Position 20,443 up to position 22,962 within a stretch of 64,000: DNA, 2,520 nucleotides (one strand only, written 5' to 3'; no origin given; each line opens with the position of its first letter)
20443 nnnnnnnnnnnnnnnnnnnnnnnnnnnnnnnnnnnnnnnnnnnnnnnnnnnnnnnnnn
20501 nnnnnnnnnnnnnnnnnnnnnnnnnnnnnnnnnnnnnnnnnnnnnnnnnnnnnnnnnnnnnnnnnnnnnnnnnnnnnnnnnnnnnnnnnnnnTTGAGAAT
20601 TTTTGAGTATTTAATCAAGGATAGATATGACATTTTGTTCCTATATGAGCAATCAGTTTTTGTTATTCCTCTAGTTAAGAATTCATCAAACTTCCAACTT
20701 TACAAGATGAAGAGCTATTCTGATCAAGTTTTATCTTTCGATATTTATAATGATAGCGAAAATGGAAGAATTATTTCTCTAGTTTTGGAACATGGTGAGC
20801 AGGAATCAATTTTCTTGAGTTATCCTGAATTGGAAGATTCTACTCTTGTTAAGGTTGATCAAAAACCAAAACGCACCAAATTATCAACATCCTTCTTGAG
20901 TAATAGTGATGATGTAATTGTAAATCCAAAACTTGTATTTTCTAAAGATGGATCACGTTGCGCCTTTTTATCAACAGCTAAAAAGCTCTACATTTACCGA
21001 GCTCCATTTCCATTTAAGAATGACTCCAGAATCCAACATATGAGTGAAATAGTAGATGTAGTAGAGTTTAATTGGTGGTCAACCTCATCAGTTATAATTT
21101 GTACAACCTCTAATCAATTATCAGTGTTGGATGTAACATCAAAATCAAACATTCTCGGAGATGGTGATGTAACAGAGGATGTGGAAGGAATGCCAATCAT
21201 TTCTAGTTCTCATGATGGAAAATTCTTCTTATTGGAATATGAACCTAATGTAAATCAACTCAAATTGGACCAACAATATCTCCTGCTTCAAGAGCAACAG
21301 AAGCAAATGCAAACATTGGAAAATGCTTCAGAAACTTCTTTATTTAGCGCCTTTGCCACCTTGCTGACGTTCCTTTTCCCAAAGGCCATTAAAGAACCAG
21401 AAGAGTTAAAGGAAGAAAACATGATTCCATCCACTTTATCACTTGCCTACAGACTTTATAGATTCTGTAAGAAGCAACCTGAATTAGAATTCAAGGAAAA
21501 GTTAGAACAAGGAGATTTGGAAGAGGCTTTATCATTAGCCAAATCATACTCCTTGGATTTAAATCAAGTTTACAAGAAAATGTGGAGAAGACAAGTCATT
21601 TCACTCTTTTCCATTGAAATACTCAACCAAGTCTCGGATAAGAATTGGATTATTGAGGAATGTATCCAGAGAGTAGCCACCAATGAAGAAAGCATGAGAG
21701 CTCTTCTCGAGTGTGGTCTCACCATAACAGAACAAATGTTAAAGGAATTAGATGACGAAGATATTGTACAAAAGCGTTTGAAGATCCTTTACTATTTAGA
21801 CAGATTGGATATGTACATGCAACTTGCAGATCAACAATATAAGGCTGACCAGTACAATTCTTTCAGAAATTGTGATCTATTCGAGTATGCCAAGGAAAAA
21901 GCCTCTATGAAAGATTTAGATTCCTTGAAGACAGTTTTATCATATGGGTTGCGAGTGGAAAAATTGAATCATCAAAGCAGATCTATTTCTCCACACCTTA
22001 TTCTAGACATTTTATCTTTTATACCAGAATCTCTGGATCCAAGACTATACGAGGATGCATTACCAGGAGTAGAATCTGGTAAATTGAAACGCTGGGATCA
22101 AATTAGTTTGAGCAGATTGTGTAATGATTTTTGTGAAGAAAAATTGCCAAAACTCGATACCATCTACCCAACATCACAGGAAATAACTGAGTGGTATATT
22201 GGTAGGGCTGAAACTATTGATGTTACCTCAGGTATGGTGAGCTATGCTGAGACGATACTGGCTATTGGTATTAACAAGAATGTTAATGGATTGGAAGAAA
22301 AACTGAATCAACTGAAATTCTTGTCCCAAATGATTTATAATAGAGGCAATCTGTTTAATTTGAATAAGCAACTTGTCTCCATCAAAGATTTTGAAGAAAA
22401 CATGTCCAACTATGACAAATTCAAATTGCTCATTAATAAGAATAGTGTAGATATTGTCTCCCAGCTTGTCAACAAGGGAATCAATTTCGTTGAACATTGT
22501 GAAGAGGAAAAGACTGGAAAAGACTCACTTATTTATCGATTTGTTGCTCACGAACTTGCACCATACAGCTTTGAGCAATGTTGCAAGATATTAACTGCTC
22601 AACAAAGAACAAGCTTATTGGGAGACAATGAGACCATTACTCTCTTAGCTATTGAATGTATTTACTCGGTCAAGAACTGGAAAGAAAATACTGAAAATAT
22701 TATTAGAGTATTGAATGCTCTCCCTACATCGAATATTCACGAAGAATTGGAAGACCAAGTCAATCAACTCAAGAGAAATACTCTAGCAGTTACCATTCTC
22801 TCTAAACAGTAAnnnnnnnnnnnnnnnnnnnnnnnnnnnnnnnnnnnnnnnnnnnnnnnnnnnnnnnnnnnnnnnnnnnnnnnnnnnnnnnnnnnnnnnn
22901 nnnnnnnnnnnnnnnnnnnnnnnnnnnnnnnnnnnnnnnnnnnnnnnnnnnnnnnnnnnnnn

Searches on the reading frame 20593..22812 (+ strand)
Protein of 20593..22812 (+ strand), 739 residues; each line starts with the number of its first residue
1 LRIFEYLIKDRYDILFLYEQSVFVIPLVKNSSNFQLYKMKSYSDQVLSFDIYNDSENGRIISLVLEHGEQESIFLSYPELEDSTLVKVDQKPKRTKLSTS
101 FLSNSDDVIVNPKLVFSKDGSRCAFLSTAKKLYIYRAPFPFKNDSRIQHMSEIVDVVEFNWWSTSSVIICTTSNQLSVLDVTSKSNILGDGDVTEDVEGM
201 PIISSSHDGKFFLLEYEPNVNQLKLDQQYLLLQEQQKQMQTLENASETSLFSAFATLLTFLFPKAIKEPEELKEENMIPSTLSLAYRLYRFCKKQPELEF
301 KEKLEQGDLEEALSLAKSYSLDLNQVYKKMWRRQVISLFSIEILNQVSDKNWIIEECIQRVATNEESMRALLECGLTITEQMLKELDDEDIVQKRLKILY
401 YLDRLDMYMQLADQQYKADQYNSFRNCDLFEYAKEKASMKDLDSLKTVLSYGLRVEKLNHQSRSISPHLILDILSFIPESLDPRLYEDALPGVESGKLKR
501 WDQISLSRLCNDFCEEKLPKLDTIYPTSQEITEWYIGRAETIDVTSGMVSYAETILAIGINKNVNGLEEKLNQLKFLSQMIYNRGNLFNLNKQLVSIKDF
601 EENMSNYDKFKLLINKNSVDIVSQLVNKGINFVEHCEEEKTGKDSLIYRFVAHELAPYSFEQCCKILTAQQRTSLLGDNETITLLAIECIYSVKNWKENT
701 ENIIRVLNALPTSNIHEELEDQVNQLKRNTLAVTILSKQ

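Call 33: search_protein_families(library=pfam, proteins=[window:20593-22812:+], max_evalue=0.001)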
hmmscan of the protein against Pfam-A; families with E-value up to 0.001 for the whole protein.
window:20593-22812:+ (739 aa): 1 family
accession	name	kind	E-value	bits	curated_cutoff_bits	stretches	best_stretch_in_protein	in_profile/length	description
PF24520.1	ARM_KNTC1_1st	-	8.4e-11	42.6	27.3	1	304-483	3-196/246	KNTC1 first ARM-repeats domain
